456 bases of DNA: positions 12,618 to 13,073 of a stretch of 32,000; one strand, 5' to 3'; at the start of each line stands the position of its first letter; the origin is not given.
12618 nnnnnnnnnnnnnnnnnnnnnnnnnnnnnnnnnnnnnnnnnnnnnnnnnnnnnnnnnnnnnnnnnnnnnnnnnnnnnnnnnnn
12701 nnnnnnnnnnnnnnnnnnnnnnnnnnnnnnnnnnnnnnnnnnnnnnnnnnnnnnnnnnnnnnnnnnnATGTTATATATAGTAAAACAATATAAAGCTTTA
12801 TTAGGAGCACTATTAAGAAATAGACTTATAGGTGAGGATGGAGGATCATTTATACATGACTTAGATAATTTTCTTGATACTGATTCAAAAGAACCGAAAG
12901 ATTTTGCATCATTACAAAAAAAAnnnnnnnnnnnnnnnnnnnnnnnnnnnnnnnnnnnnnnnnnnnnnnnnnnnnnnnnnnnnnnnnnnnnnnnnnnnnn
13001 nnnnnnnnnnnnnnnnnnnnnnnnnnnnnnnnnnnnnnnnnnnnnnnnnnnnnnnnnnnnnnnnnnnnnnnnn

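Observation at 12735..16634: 1299-aa orphan protein: peptidoglycan-binding domain but no secretion signal, with a Gly-rich tail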

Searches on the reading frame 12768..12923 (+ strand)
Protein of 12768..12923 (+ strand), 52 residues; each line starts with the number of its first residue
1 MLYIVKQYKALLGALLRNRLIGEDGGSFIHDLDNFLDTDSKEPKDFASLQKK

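Call 102: search_protein_families(library=ncbifam, max_evalue=10, proteins=[window:12768-12923:+])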
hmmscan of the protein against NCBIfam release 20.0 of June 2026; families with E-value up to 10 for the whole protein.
seq(52 aa): 0 families
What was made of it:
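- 12768..12845 (+): Family N-terminal motif (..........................): an amphipathic helix followed by a Gly/acidic junction. It is not a Sec, Tat or lipobox signal. No NCBIfam sorting-signal model matches (call 102).
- Tried and rejected: No NCBIfam model matches the N-terminal motif, the C-terminal tail or the small ORF (call 102).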
